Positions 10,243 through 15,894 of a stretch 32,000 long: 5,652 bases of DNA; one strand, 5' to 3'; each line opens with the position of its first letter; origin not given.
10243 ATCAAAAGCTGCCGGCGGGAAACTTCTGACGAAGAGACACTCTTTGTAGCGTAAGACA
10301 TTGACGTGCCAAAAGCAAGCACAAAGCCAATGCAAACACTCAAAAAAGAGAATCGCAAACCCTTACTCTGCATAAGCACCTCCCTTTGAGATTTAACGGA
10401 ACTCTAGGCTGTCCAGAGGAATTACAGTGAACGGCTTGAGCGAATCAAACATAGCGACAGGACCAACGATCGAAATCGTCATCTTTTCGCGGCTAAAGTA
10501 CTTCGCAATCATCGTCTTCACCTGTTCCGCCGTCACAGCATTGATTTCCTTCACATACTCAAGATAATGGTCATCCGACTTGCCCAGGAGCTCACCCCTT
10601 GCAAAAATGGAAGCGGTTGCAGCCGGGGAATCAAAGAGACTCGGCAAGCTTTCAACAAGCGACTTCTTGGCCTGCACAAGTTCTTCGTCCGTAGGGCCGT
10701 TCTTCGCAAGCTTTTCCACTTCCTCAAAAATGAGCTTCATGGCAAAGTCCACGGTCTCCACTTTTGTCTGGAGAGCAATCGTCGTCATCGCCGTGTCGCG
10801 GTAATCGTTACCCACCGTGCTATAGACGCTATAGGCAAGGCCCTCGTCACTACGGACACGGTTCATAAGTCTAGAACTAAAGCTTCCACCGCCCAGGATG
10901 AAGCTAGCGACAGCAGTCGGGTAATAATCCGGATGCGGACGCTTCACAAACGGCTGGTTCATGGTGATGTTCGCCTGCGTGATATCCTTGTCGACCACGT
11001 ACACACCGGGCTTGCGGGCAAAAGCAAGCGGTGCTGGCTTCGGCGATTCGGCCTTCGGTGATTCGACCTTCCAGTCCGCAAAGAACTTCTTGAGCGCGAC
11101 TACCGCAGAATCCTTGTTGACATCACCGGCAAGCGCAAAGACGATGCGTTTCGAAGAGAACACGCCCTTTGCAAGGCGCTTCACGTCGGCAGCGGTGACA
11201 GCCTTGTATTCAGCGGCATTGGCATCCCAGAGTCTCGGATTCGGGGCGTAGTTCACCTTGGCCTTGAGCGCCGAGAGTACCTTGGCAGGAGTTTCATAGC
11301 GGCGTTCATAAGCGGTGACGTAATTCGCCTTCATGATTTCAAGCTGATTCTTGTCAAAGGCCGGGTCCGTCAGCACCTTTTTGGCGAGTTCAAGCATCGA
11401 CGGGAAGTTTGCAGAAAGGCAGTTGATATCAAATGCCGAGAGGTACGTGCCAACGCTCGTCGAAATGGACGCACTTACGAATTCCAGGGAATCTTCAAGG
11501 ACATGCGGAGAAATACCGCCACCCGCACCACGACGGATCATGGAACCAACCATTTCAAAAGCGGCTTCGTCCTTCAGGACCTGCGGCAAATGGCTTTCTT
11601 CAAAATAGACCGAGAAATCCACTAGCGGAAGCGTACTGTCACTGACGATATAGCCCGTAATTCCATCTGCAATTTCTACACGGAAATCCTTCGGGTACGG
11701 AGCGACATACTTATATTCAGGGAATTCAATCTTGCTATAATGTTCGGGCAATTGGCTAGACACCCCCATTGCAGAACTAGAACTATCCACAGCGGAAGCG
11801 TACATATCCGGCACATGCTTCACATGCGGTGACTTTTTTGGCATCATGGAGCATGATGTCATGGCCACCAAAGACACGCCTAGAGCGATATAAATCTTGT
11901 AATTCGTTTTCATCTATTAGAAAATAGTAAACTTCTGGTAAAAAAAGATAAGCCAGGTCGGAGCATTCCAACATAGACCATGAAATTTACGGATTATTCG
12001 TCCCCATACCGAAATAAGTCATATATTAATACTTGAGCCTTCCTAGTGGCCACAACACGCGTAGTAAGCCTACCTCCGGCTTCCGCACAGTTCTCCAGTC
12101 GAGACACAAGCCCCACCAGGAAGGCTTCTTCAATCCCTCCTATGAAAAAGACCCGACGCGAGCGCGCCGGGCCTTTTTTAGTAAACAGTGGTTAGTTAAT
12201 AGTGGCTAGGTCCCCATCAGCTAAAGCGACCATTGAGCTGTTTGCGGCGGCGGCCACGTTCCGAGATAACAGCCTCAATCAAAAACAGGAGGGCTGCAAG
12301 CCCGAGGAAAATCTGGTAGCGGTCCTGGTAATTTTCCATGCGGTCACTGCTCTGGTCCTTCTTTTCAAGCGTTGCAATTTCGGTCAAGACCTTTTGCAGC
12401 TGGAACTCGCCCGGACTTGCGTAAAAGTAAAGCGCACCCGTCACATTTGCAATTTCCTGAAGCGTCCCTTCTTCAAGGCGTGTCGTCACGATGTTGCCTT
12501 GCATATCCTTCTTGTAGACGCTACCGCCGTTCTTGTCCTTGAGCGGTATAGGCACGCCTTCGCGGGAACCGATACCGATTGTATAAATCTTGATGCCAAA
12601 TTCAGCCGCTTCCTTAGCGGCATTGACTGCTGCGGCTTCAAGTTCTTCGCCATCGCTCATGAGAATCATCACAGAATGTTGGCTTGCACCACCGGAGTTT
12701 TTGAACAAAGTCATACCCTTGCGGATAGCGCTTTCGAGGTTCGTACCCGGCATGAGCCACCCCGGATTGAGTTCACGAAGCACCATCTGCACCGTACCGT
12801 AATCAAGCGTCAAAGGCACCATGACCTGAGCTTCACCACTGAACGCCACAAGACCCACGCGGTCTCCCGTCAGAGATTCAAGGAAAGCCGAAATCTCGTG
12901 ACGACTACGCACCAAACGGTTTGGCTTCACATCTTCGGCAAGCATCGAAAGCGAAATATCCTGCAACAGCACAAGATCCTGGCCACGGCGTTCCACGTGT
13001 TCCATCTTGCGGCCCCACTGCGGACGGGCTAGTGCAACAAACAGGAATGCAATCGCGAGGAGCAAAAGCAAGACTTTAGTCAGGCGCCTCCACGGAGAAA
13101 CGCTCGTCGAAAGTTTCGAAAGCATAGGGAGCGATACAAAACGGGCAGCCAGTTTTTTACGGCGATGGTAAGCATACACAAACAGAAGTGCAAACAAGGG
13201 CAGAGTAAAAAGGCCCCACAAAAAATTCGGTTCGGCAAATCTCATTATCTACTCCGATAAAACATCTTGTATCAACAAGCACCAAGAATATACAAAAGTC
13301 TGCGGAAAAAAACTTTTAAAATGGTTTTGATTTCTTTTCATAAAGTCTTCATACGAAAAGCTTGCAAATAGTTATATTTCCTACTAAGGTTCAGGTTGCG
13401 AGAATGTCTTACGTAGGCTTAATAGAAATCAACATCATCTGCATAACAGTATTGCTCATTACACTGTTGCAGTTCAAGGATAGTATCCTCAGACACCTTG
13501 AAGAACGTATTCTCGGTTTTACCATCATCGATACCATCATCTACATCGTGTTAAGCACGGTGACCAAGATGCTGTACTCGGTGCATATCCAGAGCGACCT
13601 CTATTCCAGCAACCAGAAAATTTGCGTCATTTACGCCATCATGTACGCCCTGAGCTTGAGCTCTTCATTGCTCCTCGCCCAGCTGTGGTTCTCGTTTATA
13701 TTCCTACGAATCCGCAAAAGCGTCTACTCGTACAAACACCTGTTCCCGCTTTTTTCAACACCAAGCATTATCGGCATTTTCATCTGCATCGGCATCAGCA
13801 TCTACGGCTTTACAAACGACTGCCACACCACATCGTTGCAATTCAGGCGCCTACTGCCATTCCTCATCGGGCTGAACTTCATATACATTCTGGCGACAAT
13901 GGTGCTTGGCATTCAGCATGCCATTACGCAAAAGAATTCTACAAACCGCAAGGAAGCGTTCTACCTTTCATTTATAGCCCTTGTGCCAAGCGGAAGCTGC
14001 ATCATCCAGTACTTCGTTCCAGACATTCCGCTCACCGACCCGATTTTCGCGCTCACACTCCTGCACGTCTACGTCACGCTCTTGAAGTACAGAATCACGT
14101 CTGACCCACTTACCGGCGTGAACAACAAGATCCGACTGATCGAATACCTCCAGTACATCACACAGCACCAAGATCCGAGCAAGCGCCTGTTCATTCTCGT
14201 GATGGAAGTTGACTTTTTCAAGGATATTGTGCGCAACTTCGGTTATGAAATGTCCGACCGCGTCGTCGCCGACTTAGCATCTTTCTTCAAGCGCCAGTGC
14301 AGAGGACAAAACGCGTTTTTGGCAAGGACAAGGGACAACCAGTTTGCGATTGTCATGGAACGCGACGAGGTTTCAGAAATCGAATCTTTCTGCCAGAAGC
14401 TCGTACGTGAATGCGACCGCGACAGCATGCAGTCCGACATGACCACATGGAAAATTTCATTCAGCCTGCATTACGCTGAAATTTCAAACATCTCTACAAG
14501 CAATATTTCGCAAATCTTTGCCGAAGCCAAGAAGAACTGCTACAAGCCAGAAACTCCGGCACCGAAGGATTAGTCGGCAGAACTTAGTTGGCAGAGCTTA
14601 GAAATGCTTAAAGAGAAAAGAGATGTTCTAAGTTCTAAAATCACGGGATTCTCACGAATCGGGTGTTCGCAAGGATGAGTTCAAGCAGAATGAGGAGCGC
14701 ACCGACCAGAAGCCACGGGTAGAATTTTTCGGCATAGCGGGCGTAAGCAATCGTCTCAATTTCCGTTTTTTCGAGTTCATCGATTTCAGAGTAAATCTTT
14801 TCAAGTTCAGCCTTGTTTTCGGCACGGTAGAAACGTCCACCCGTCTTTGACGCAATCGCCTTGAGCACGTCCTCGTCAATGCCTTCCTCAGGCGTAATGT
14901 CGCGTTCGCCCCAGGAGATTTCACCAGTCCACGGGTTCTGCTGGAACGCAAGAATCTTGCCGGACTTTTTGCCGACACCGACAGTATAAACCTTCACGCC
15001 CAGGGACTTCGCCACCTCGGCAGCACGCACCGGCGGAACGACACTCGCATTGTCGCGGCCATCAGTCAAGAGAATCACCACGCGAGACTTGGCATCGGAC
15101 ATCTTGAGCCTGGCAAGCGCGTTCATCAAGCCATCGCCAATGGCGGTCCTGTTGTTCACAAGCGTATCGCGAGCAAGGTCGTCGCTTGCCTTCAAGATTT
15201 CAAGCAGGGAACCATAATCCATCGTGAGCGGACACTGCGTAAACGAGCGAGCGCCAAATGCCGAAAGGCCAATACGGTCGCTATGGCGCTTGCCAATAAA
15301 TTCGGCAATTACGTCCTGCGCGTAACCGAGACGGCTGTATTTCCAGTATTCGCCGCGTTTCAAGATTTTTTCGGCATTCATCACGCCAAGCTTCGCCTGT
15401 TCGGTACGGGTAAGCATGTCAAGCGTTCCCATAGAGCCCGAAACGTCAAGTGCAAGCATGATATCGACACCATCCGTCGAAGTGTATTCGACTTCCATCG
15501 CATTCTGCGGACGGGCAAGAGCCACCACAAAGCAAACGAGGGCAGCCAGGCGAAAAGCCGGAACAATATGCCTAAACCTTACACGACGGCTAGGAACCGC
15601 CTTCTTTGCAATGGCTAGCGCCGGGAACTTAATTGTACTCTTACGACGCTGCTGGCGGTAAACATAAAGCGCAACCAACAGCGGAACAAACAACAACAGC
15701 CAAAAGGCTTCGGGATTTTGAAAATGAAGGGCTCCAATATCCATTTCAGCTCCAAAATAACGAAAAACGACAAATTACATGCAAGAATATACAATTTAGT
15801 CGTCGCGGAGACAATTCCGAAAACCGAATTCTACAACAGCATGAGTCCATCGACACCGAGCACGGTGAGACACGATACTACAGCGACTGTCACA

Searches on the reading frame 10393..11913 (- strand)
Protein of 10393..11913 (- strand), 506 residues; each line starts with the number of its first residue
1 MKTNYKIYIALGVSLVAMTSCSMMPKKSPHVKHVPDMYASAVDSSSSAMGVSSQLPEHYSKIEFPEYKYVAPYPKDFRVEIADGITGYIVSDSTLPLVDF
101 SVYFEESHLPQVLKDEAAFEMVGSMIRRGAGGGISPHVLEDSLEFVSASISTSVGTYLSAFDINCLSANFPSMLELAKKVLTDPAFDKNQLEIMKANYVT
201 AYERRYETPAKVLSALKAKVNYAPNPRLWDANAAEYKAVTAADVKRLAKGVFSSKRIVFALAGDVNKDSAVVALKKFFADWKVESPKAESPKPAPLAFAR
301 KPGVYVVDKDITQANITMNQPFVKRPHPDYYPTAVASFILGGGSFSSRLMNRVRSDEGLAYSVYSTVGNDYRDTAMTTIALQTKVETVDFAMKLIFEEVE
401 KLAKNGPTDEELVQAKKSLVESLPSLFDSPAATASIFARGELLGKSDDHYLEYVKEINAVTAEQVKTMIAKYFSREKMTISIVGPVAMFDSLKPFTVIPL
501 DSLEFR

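Call 49: search_protein_families(library=pfam, proteins=[window:10393-11913:-], max_evalue=0.0001)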
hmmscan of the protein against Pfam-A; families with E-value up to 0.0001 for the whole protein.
window:10393-11913:- (506 aa): 1 family
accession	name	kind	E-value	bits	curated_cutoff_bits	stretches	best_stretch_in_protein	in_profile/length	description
PF05193.26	Peptidase_M16_C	-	4.2e-40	138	23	1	239-419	2-181/181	Peptidase M16 inactive domain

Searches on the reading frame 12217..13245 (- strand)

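Call 49: search_protein_families(library=pfam, proteins=[window:12217-13245:-], max_evalue=0.0001)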
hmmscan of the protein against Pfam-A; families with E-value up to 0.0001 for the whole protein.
window:12217-13245:- (342 aa): 3 families
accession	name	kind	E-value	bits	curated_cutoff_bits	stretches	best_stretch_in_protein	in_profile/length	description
PF13519.12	VWA_2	-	6.1e-19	69.1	27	1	91-200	1-107/107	von Willebrand factor type A domain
PF00092.34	VWA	-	2e-16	61.2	23.8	1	90-228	1-142/174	von Willebrand factor type A domain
PF07584.16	BatA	-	2e-10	41.4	25.9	1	1-75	1-77/77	Aerotolerance regulator N-terminal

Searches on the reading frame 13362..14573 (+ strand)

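Call 49: search_protein_families(library=pfam, proteins=[window:13362-14573:+], max_evalue=0.0001)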
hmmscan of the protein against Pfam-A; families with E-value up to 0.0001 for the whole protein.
window:13362-14573:+ (403 aa): 1 family
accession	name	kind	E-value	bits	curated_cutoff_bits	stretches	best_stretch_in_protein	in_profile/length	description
PF00990.26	GGDEF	-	1.6e-17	64.2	23.8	1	247-395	3-153/161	Diguanylate cyclase, GGDEF domain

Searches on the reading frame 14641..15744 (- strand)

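Call 49: search_protein_families(library=pfam, proteins=[window:14641-15744:-], max_evalue=0.0001)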
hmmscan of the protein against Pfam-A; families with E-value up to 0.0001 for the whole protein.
window:14641-15744:- (367 aa): 3 families
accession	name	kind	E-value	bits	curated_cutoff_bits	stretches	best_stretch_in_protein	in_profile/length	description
PF00092.34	VWA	-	1.8e-16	61.3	23.8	1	94-319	1-173/174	von Willebrand factor type A domain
PF07584.16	BatA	-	2.2e-14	54.1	25.9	1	7-79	3-77/77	Aerotolerance regulator N-terminal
PF13519.12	VWA_2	-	6.8e-13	49.6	27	1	95-229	1-106/107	von Willebrand factor type A domain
